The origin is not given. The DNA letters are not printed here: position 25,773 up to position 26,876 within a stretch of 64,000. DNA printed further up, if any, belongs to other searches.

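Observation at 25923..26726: Truncated ClpX/HslU-like AAA+ ATPase encoded about 4 kb from the phage tmRNA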

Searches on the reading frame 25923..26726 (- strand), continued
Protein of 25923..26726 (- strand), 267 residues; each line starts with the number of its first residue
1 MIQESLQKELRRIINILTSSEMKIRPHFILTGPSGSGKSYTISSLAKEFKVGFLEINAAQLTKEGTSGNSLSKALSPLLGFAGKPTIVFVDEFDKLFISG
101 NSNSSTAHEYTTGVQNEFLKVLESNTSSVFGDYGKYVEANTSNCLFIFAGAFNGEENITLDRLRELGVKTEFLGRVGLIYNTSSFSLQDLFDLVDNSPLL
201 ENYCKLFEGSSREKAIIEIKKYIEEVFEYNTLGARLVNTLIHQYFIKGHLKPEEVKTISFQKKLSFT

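Call 11: get_annotated_region(hit=H8, flank=7000)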
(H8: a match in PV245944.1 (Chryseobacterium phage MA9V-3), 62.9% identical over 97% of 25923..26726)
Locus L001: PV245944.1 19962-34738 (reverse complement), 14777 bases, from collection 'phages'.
description: Chryseobacterium phage MA9V-3, complete genome.
organism: Chryseobacterium phage MA9V-3 (NCBI taxid 3410970)
taxonomy: Viruses
host: Chryseobacterium sp. MA9; source: wastewater; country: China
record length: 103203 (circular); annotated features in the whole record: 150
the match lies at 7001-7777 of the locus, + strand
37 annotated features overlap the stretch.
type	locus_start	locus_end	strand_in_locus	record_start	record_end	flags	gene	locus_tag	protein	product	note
CDS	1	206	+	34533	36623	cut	-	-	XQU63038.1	chromosome partition protein Smc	smc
CDS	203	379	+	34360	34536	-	-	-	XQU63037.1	hypothetical protein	-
CDS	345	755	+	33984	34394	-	-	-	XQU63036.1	hypothetical protein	-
CDS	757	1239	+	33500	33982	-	-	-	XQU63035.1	hypothetical protein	-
CDS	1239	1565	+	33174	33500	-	-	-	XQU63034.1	hypothetical protein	-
CDS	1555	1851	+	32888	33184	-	-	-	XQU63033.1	hypothetical protein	-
CDS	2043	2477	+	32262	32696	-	-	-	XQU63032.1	hypothetical protein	-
CDS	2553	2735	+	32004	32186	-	-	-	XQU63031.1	hypothetical protein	-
CDS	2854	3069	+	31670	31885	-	-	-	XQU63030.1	hypothetical protein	-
CDS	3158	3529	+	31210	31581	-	-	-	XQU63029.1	hypothetical protein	-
CDS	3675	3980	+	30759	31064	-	-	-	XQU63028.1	hypothetical protein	-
CDS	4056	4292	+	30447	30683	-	-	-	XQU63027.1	hypothetical protein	-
CDS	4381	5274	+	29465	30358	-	-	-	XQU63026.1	hypothetical protein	-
CDS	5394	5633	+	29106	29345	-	-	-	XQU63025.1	hypothetical protein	-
CDS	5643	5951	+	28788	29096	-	-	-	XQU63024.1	hypothetical protein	-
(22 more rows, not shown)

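Call 12: get_annotated_region(hit=H1, flank=7000)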
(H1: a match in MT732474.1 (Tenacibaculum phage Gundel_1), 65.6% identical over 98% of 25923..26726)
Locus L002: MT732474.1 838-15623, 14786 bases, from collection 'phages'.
description: Tenacibaculum phage Gundel_1, complete genome.
organism: Tenacibaculum phage Gundel_1 (NCBI taxid 2745672)
taxonomy: Viruses; Duplodnaviria; Heunggongvirae; Uroviricota; Caudoviricetes; Pachyviridae; Gundelvirus; Gundelvirus Gundel
host: Tenacibaculum sp. AHE14PA; source: surface seawater; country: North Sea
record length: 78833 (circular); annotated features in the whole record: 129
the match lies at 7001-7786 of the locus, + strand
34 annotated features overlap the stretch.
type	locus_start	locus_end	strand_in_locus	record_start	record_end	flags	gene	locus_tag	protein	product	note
CDS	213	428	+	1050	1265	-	-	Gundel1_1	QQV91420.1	hypothetical protein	-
CDS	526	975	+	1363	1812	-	-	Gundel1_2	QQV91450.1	JAB domain-containing protein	-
CDS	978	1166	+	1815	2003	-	-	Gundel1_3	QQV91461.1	hypothetical protein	-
CDS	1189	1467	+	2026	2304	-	-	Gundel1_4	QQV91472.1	hypothetical protein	-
CDS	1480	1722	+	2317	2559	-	-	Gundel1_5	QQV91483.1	hypothetical protein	-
CDS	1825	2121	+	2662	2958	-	-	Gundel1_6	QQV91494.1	hypothetical protein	-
CDS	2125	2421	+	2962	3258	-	-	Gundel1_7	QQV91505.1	hypothetical protein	-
CDS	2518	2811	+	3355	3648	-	-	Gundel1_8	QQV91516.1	hypothetical protein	-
CDS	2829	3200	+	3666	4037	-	-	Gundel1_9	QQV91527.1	hypothetical protein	-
CDS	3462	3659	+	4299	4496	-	-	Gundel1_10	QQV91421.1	hypothetical protein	-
CDS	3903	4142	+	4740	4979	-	-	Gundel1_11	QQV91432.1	hypothetical protein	-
CDS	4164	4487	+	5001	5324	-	-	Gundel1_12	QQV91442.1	hypothetical protein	-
CDS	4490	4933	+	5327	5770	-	-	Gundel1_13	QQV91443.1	hypothetical protein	-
CDS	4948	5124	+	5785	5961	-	-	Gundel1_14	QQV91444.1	hypothetical protein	-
CDS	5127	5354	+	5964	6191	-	-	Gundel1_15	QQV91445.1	hypothetical protein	-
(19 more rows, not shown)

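Call 13: get_annotated_region(hit=H6, flank=7000)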
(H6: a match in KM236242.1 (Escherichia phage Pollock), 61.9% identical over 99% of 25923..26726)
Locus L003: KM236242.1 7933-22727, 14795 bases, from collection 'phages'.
description: Escherichia phage Pollock, complete genome.
organism: Escherichia phage Pollock (NCBI taxid 1540097)
taxonomy: Viruses; Duplodnaviria; Heunggongvirae; Uroviricota; Caudoviricetes; Schitoviridae; Humphriesvirinae; Pollockvirus; Pollockvirus pollock
host: Escherichia coli; source: -; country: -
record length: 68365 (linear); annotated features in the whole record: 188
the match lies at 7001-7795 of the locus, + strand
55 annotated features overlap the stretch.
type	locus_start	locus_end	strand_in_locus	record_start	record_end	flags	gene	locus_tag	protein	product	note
CDS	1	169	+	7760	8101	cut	-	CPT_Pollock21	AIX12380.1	hypothetical protein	-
regulatory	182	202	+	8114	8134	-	-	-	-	terminator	-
regulatory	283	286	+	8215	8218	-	-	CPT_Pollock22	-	ribosome_binding_site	-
CDS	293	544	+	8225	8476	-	-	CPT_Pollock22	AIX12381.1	hypothetical protein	-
regulatory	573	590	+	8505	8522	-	-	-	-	terminator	-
regulatory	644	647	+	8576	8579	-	-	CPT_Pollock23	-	ribosome_binding_site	-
CDS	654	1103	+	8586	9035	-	-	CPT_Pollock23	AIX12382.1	dUTPase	-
regulatory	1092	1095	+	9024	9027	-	-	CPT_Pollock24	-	ribosome_binding_site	-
CDS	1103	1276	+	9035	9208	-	-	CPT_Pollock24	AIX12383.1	hypothetical protein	-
regulatory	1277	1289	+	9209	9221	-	-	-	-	terminator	-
regulatory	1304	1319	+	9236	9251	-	-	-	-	terminator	-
regulatory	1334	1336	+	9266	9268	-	-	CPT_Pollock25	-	ribosome_binding_site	-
CDS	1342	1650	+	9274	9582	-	-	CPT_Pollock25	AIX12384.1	hypothetical protein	-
regulatory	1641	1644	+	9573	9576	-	-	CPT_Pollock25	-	ribosome_binding_site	-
CDS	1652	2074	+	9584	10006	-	-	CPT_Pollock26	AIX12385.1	hypothetical protein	-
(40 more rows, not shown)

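Call 14: get_annotated_region(hit=H3, flank=7000)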
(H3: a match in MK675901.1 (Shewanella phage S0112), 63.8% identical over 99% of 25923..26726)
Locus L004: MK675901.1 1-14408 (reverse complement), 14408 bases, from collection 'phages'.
description: Shewanella phage S0112, complete genome.
organism: Shewanella phage S0112 (NCBI taxid 2559821)
taxonomy: Viruses; Duplodnaviria; Heunggongvirae; Uroviricota; Caudoviricetes
host: Shewanella indica; source: -; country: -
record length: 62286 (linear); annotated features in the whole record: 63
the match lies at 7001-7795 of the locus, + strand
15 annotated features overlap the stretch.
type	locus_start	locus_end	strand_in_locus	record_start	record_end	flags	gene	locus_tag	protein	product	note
CDS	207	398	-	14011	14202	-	-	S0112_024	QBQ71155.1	hypothetical protein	-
CDS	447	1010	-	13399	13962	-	-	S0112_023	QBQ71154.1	DprA-like protein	DprA-like protein (DNA_processg_A/cl22881)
CDS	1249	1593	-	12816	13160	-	-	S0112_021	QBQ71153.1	hypothetical protein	hypothetical protein Acj9p206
CDS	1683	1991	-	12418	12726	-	-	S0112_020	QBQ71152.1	hypothetical protein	hypothetical protein NVP1205O_37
CDS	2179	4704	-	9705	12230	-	-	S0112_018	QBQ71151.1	primase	-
CDS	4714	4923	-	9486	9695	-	-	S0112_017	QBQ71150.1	DNA-binding domain protein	-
CDS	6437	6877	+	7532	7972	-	-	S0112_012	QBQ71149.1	hypothetical protein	hypothetical protein NVP1117O_73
CDS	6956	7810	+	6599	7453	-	-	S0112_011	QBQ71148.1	P-loop containing nucleoside triphosphate hydrolase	-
CDS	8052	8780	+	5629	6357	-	-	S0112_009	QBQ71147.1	ATPase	-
CDS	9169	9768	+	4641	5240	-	-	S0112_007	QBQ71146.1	multimodular transpeptidase-transglycosylase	-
CDS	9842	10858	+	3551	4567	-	-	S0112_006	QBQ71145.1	exonuclease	-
CDS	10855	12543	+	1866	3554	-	-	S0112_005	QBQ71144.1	DNA/RNA helicase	-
CDS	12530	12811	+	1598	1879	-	-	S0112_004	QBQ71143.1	hypothetical protein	-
CDS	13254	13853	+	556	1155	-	-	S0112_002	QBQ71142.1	hypothetical protein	BcepGomrgp40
CDS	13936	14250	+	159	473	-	-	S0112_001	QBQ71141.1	hypothetical protein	hypothetical protein NVP1117O_60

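Call 17: search_dna_similar(query=window:25923-26726:-, collection=phages, mode=protein, max_rows=45, rows=spread)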
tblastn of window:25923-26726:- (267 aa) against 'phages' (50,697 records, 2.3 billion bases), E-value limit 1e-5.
Records with a match: 212; places in all: 212; records where one place covers at least 80% of the query: 161.
Best place of each record, by identity: 60-80% 40; <60% 172.
By first word of the organism name: Pseudomonas 96; Erwinia 17; Bacteriophage 16; Vibrio 10; Proteus 10; Salmonella 9; Prevotella 9; Klebsiella 5; Escherichia 4; Acinetobacter 3; and 18 more.
By host as written in the record: Pseudomonas aeruginosa 38; - 30; Pseudomonas aeruginosa PAO1 16; Pseudomonas aeruginosa ATCC 27853 12; Prevotella sp. 9; Klebsiella pneumoniae 5; Proteus mirabilis 5; Erwinia amylovora 5; and 57 more.
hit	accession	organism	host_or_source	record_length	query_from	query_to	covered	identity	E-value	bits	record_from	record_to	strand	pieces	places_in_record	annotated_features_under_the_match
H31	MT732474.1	Tenacibaculum phage Gundel_1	Tenacibaculum sp. AHE14PA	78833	3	264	98%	65.6%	3e-106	343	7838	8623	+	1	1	ATP-dependent Clp protease ATP-binding subunit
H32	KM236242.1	Escherichia phage Pollock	Escherichia coli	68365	3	266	99%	61.9%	2e-94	308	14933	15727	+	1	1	hypothetical protein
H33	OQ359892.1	Salmonella phage vB_SenP_UTK0002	Salmonella enterica subsp. enterica ...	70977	3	266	99%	61.5%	2e-94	309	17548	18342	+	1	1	hypothetical protein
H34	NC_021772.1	Salmonella phage FSL SP-058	Salmonella enterica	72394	3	266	99%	61.5%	2e-94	309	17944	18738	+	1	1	hypothetical protein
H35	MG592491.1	Vibrio phage 1.117.O._10N.261.45.E9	Vibrio breoganii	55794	3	267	99%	60.5%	1e-98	321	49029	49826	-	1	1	P-loop containing nucleoside triphosphate hydrolase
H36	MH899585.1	Klebsiella phage Pylas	Klebsiella pneumoniae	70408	3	266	99%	60.8%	1e-93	307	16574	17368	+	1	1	CLP protease | hypothetical protein | ribosome_binding_site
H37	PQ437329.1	Acinetobacter phage HD01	Acinetobacter baumannii ATCC 17978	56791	3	266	99%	59.0%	1e-91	301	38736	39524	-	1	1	Clp protease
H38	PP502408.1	Proteus phage vB_PMC-PL1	Proteus mirabilis B2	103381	3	246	91%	62.7%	1e-93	307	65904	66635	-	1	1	putative ATP-dependent Clp protease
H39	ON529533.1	Proteus phage RP7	Proteus vulgaris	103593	3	246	91%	62.3%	4e-93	305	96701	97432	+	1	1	hypothetical protein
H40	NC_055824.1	Vibrio phage phi50-12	Vibrio owensii GRA50-12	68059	3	266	99%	57.0%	2e-88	291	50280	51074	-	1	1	hypothetical protein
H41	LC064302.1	Pseudomonas phage KPP21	Pseduomonas aeruginosa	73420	2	258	96%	51.9%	3e-79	265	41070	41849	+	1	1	hypothetical protein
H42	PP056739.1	Pseudomonas phage Ka3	Pseudomonas aeruginosa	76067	2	248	93%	53.8%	5e-79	265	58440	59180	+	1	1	ATP-dependent Clp protease ATP-binding subunit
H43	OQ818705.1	Erwinia phage Pastis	Erwinia amylovora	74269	3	247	92%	53.9%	7e-78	261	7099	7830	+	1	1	CLP protease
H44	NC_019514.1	Erwinia phage vB_EamP-S6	Erwinia amylovora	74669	3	248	92%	52.4%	3e-78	263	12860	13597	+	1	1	gp041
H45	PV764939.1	Pseudomonas phage vB_PaeP_VL3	Pseudomonas aeruginosa ATCC 27853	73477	2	267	100%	48.0%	1e-65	226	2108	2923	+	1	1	ATP-dependent Clp protease ATP-binding subunit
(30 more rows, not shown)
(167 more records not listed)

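Call 24: search_protein_representatives(protein=window:25923-26726:-)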
Query: 267 residues. Proteins with E-value up to 0.001 (for the whole library): 4753; up to 1e-10: 585; up to 1e-30: 54. The best 150 are listed.
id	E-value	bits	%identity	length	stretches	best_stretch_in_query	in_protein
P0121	1.4e-96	339.1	61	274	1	3-264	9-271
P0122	9.1e-95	333.2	61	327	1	5-265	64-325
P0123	1.0e-92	326.5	60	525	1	3-267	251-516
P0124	1.3e-86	306.5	56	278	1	8-265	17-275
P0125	2.2e-76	273.0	66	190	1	80-266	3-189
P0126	2.2e-72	259.9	54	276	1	7-260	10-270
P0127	3.1e-71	256.1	61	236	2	8-130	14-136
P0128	9.8e-71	254.5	53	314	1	4-250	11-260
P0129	2.2e-66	240.3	47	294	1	3-253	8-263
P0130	4.8e-66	239.1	47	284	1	3-251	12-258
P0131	1.1e-65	237.9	46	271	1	6-254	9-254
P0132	1.5e-65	237.5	48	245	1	8-246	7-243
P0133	2.2e-65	237.0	45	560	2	35-263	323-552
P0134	3.9e-64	232.9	44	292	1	6-261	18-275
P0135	1.7e-63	230.8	46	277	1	3-253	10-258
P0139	1.6e-61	224.3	48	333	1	11-247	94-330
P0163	4.2e-45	170.5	37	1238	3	10-183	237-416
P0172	1.4e-32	129.6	37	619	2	19-245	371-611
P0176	1.9e-29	119.2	33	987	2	11-217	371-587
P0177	7.3e-29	117.4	32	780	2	26-210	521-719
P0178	2.1e-28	115.9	34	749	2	26-242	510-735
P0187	5.7e-24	101.4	33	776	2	26-190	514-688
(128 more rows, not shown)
